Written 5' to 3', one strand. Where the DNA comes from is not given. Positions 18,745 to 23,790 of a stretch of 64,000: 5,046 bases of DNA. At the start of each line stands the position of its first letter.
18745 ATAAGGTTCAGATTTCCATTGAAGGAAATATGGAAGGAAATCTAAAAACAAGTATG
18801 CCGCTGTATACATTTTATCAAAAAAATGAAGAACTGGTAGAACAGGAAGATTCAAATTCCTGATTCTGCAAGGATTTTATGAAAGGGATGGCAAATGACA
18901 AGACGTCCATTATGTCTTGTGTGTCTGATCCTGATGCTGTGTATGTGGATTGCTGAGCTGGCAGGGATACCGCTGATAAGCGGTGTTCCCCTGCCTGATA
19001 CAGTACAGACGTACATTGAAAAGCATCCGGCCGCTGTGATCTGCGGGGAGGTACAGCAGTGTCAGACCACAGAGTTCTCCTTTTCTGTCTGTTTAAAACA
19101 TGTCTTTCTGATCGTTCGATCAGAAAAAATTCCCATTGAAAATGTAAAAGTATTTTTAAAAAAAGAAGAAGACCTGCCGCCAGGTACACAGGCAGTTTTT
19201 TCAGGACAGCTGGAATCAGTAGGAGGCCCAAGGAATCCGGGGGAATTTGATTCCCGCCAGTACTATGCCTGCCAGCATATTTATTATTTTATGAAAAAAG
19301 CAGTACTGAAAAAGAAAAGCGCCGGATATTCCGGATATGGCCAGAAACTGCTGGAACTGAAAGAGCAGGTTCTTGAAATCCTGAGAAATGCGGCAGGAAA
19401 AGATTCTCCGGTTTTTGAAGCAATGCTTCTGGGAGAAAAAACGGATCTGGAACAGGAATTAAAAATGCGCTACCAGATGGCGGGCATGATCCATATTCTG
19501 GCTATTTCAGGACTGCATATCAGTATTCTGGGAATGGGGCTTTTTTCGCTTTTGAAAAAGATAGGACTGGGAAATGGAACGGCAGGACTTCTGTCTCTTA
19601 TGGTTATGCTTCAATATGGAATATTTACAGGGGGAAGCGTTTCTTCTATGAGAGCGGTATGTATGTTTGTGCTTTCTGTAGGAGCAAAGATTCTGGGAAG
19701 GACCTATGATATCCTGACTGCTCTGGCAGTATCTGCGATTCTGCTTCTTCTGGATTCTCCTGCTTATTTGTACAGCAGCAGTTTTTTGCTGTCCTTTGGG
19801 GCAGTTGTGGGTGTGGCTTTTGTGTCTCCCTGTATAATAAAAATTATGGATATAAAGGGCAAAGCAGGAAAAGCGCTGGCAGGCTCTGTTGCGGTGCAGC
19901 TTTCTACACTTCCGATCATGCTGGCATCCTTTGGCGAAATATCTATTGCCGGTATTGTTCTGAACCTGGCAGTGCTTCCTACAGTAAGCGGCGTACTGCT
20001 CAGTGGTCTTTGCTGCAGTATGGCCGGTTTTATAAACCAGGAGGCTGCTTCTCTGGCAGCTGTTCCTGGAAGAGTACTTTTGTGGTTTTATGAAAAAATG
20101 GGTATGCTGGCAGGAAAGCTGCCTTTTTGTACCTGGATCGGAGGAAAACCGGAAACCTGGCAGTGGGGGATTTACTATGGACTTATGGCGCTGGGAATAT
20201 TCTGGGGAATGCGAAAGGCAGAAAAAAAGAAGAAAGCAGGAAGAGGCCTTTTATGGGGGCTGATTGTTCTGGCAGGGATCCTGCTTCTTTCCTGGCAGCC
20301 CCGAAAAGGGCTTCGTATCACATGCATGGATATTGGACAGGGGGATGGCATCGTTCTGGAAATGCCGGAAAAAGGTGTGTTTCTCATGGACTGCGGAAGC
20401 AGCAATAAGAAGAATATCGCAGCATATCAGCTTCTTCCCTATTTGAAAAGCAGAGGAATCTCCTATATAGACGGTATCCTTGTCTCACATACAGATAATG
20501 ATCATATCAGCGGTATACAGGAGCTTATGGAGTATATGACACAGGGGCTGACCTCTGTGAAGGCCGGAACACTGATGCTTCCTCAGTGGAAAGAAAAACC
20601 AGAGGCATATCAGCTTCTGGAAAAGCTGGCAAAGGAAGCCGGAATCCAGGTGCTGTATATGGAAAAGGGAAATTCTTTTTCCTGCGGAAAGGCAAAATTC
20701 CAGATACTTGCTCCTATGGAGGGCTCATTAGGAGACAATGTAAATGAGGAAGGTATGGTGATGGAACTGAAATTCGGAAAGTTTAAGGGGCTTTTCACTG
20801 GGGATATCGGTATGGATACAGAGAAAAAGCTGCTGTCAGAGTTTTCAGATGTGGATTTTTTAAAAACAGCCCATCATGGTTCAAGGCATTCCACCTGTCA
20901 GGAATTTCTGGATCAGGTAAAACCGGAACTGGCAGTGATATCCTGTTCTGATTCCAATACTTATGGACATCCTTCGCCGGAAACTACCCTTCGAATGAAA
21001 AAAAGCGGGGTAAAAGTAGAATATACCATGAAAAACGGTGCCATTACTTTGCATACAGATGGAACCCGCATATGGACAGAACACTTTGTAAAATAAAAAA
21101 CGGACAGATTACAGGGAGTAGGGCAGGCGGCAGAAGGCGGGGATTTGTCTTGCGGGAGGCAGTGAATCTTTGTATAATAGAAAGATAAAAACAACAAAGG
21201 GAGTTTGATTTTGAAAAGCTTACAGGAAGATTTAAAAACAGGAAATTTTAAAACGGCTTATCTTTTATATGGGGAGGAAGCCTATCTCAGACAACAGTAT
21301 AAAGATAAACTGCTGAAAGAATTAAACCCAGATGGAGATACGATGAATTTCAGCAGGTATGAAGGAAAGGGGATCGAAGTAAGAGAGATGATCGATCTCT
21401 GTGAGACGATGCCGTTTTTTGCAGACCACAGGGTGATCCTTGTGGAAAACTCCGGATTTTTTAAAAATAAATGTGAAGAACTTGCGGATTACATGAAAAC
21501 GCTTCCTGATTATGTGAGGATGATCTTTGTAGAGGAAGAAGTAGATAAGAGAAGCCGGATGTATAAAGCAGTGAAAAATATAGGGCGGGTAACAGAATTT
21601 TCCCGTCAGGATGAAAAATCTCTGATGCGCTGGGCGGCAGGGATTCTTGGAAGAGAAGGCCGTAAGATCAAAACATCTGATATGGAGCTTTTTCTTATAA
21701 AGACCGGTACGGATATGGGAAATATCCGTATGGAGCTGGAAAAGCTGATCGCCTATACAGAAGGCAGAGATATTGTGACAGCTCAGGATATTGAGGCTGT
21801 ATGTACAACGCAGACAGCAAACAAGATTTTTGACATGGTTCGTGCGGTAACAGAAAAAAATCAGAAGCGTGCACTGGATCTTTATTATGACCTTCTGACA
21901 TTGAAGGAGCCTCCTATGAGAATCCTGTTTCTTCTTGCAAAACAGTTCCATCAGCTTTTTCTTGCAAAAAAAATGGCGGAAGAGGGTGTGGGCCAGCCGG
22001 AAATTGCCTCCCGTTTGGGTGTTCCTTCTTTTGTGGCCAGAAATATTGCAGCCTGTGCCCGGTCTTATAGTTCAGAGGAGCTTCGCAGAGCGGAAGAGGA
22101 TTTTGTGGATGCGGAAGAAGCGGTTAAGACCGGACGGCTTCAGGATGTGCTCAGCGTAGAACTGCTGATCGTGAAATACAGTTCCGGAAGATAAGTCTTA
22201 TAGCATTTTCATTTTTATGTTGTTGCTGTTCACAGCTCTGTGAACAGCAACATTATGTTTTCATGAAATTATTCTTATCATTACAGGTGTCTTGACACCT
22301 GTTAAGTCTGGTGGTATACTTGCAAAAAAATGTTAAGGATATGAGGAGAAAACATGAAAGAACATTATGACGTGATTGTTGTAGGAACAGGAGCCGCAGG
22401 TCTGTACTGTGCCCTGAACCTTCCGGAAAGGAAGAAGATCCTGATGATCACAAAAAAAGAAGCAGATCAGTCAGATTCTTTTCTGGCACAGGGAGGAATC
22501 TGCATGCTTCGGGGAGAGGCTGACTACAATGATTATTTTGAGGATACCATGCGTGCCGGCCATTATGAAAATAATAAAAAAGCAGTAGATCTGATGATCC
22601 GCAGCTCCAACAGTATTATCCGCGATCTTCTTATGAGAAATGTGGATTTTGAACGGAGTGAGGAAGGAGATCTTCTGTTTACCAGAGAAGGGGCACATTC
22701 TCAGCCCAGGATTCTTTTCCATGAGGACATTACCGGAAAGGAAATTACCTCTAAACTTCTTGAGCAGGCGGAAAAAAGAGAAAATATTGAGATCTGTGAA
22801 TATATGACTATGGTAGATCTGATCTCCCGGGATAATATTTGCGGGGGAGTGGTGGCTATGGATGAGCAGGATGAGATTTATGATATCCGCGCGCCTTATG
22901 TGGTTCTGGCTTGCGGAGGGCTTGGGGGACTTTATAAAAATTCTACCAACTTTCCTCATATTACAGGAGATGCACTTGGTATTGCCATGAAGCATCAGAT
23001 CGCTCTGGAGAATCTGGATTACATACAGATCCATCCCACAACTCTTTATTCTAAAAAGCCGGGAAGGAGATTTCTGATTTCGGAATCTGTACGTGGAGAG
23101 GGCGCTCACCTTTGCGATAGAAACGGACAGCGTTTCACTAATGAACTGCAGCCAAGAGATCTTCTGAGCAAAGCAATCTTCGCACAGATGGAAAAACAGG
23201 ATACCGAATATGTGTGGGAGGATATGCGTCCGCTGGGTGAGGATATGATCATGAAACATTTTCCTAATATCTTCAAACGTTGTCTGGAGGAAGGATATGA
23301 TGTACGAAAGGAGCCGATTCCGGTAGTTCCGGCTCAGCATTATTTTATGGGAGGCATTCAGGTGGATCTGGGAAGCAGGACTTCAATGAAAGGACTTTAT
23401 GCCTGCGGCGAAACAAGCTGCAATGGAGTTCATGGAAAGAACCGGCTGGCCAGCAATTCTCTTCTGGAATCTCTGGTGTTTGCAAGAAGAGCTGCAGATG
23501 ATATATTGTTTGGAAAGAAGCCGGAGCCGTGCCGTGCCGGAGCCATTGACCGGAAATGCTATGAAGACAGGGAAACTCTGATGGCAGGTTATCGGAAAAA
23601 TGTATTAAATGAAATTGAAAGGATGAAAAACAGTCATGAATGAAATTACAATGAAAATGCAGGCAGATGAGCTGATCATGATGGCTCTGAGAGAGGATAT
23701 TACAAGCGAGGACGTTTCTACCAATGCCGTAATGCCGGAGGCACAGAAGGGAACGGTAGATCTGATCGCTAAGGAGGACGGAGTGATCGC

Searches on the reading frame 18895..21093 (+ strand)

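Call 14: search_protein_families(library=pfam, proteins=[window:18895-21093:+], max_evalue=0.0001)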
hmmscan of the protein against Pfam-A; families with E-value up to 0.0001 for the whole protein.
window:18895-21093:+ (733 aa): 4 families
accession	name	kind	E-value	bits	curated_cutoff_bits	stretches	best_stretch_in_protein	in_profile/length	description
PF03772.21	Competence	-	4.3e-49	167.7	23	1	177-440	1-269/270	Competence protein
PF13567.11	DUF4131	-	7.6e-10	39.2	31.6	1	3-131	28-155/165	Domain of unknown function (DUF4131)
PF00753.33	Lactamase_B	-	3.9e-09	37.2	22.7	1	481-546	4-65/196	Metallo-beta-lactamase superfamily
PF12706.13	Lactamase_B_2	-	2e-07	31.3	27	1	496-656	3-160/200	Beta-lactamase superfamily domain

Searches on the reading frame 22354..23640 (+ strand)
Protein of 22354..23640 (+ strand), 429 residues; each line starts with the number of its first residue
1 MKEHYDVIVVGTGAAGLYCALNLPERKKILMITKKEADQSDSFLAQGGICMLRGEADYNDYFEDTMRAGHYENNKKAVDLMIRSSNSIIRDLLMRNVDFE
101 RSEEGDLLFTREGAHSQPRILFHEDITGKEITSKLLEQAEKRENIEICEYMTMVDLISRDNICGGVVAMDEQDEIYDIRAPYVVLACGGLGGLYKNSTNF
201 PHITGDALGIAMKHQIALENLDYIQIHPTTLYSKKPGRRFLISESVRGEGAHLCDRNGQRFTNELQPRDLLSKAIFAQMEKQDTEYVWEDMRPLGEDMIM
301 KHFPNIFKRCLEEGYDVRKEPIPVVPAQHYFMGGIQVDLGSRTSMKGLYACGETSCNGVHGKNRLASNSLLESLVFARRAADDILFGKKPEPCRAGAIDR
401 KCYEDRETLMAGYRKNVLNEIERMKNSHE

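Call 14: search_protein_families(library=pfam, proteins=[window:22354-23640:+], max_evalue=0.0001)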
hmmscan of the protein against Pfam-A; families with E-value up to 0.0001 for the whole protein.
window:22354-23640:+ (429 aa): 6 families
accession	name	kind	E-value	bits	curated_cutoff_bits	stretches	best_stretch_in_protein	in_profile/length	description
PF00890.30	FAD_binding_2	-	2.1e-82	278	20.4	1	6-370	1-414/414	FAD binding domain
PF03486.20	HI0933_like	-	1e-08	35.4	50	1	6-353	2-218/244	HI0933-like protein Rossmann domain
PF07992.20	Pyr_redox_2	-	3.3e-07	30.5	26.1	0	5-33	1-30/291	Pyridine nucleotide-disulphide oxidoreductase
PF01266.30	DAO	-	3.9e-07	30.4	27.9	1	6-139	1-122/353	FAD dependent oxidoreductase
PF01946.23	Thi4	-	8.2e-05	22.4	26.2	0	5-34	18-49/235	Thi4 family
PF01494.25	FAD_binding_3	-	9.6e-05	22.2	22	0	5-203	2-171/349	FAD binding domain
